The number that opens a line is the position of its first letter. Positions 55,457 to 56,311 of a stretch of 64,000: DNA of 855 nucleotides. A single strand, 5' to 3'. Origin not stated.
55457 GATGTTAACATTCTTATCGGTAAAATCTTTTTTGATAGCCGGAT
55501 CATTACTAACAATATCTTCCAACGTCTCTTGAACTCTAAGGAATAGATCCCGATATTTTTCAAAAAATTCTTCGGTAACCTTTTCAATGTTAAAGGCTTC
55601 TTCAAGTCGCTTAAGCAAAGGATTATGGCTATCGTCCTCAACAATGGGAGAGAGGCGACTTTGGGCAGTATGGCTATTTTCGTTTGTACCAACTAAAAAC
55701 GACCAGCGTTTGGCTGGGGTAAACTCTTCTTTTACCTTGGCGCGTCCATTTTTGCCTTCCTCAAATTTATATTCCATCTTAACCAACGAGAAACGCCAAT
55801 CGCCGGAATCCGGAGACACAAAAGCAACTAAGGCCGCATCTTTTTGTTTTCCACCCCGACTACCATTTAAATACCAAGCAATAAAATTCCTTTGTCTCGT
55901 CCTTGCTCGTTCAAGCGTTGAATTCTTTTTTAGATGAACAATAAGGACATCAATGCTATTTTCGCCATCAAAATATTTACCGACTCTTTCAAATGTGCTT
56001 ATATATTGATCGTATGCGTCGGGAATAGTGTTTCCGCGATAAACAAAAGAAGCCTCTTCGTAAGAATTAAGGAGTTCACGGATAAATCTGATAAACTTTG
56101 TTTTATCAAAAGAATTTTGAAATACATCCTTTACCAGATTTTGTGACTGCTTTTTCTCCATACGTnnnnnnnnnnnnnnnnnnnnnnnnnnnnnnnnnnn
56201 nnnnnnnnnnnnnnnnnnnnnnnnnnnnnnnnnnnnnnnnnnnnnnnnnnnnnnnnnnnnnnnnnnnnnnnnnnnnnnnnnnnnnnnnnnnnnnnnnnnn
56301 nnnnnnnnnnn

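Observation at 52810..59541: Restriction-like defence module: small HTH gene - PLD-nuclease::SNF2-helicase fusion - long adenine MTase, resembling a minimal DISARM class-1-like core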

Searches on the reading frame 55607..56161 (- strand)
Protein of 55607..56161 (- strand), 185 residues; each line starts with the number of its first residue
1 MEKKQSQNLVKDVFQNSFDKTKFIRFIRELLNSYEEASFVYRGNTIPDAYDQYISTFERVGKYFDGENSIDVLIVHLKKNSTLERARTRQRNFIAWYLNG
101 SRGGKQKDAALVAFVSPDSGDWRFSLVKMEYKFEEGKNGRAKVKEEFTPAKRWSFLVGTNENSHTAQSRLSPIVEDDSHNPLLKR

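Call 88: search_protein_representatives(protein=window:55607-56161:-)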
Query: 185 residues. Proteins with E-value up to 0.001 (for the whole library): 783; up to 1e-10: 590; up to 1e-30: 230. The best 150 are listed.
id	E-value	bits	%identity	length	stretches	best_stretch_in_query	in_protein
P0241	8.0e-80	283.1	69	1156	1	1-183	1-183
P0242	5.9e-78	277.1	67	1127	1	1-183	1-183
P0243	7.8e-73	260.4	64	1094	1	1-184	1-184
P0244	3.4e-71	255.0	64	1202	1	3-184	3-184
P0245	3.8e-71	254.9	62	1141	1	1-183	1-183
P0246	3.0e-70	252.0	64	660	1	3-184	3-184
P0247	9.9e-70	250.3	66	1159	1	1-183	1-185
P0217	4.7e-67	241.6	60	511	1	1-183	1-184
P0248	1.2e-66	240.3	62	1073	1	1-183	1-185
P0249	2.5e-66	239.2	62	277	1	1-174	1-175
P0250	1.8e-65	236.4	63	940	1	1-184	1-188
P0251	1.4e-64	233.5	60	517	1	1-179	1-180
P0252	1.7e-64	233.2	61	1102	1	4-184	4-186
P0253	4.2e-64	232.0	58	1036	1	1-183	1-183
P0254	8.0e-64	231.0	61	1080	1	1-184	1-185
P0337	3.4e-41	157.4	44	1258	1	3-183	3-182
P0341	8.8e-41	156.0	44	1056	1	4-184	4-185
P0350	1.2e-39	152.3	43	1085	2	1-182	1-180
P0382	9.9e-37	142.8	42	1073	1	1-184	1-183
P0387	1.9e-36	141.9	43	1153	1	1-183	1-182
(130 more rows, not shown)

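Call 89: find_encoding_contigs(protein=P0382, flank=6000, max_places=2)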
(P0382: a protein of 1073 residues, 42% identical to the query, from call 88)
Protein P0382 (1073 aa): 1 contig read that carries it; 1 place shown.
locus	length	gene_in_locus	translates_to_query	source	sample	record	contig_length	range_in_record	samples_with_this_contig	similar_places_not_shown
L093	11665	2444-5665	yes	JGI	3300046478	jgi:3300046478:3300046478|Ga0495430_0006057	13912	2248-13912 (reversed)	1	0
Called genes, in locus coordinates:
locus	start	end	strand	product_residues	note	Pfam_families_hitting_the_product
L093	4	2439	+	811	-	PF00176:SNF2-rel_dom (weak), PF00271:Helicase_C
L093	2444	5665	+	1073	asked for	PF02384:N6_Mtase (faint), PF20473:MmeI_Mtase (faint), PF07669:Eco57I, PF12950:TaqI_C (weak)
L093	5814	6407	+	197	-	-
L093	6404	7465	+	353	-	PF02899:Phage_int_SAM_1, PF13495:Phage_int_SAM_4 (weak), PF00589:Phage_integrase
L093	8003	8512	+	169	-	-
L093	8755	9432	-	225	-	-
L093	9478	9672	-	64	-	-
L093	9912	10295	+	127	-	-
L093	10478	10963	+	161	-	-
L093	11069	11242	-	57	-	-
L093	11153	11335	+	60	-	-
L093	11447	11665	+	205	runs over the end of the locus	-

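Call 90: find_encoding_contigs(protein=P0337, flank=6000, max_places=2)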
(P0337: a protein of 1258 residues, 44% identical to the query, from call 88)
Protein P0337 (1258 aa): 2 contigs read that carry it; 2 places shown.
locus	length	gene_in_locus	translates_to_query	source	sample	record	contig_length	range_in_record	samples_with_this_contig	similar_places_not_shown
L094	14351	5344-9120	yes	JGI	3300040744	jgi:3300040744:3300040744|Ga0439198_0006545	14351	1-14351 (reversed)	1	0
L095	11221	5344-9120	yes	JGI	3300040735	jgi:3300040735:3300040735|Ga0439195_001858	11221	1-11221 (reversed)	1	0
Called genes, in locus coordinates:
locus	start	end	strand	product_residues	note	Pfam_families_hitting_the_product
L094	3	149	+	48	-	?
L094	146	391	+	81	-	-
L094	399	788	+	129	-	PF05866:RusA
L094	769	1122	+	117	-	-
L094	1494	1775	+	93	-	-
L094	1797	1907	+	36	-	-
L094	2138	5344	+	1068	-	PF13091:PLDc_2, PF04851:ResIII (faint), PF00176:SNF2-rel_dom, PF00271:Helicase_C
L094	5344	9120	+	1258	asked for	PF02384:N6_Mtase (faint), PF20473:MmeI_Mtase (weak), PF07669:Eco57I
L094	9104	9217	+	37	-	PF02229:PC4 (weak)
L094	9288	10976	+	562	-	PF04326:SLFN_AlbA_2, PF13749:HATPase_c_4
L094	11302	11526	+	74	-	PF07872:DUF1659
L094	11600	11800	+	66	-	PF11148:DUF2922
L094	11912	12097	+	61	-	PF12841:YvrJ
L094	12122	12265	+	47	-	-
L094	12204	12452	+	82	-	PF08291:Peptidase_M15_3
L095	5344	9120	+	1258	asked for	PF02384:N6_Mtase (faint), PF20473:MmeI_Mtase (weak), PF07669:Eco57I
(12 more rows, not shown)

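Call 91: find_encoding_contigs(protein=P0350, flank=5000, max_places=1)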
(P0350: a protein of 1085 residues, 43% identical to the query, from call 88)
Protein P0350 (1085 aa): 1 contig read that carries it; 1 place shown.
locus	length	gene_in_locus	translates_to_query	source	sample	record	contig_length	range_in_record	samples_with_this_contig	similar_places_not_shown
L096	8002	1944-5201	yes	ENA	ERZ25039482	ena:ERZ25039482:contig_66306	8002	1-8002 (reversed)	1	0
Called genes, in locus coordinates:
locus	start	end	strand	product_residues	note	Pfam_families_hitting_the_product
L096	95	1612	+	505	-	PF00271:Helicase_C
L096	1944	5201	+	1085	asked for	PF02384:N6_Mtase (faint), PF20473:MmeI_Mtase (weak), PF07669:Eco57I, PF12950:TaqI_C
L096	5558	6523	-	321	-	PF11074:DUF2779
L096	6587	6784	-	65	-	-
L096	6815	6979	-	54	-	-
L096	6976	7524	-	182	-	-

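Call 92: find_encoding_contigs(protein=P0341, flank=5000, max_places=1)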
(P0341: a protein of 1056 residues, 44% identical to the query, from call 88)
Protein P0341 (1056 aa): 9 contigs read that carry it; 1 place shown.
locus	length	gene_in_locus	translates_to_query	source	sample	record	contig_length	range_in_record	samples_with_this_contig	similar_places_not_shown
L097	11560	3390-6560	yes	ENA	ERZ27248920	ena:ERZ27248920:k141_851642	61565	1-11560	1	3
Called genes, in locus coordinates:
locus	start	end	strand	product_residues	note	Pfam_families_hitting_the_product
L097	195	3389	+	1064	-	PF13091:PLDc_2, PF04851:ResIII (faint), PF00176:SNF2-rel_dom, PF00271:Helicase_C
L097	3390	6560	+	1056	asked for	PF20473:MmeI_Mtase, PF07669:Eco57I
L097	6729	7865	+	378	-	PF14279:HNH_5 (weak)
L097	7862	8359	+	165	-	-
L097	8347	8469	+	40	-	-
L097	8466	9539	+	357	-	PF13091:PLDc_2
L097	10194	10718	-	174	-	-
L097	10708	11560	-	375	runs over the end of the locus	PF13560:HTH_31, PF01381:HTH_3, PF06114:Peptidase_M78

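Call 93: find_encoding_contigs(protein=P0387, flank=5000, max_places=1)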
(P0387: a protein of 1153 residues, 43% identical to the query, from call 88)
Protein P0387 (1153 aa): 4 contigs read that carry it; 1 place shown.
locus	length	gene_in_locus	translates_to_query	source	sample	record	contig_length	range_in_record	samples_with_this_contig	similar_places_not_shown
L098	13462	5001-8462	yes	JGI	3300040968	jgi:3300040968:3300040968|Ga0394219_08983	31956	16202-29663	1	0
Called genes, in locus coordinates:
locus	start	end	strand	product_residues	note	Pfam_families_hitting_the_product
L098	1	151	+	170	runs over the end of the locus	PF03205:MobB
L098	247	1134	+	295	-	PF04055:Radical_SAM, PF06463:Mob_synth_C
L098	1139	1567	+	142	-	PF03473:MOSC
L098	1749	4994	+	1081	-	PF13091:PLDc_2 (weak), PF04851:ResIII (faint), PF00270:DEAD (faint), PF00176:SNF2-rel_dom, PF00271:Helicase_C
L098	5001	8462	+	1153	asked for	PF20473:MmeI_Mtase, PF07669:Eco57I, PF02384:N6_Mtase, PF12950:TaqI_C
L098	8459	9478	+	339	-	PF13310:Virulence_RhuM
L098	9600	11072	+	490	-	PF02463:SMC_N, PF13175:AAA_15 (weak), PF13476:AAA_23, PF13304:AAA_21 (weak)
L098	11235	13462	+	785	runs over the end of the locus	PF13491:FtsK_4TM, PF17854:FtsK_alpha, PF01580:FtsK_SpoIIIE, PF01935:DUF87 (faint), PF09397:FtsK_gamma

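Call 95: search_solved_structures(query=A4, max_evalue=10)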
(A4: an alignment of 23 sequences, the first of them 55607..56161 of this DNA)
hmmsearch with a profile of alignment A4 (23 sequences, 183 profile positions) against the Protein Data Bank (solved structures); distinct sequences matched with E-value up to 10: 5.
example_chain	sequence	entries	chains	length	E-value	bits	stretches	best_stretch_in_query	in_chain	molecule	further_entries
4xrf_A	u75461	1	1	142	0.042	16.6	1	46-103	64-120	Transcriptional regulator, MarR family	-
3hrn_A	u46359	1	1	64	0.45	13.2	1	47-100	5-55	Transient receptor potential (TRP) channel subfamily P member 2 (TRPP2)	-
5dzt_A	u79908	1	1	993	0.52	13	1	93-147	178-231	CylM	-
4nar_A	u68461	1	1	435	0.89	12.2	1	5-63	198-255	Putative uronate isomerase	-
8vyb_A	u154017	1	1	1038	1.8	11.2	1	26-113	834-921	Isoform 2 of Rab3 GTPase-activating protein catalytic subunit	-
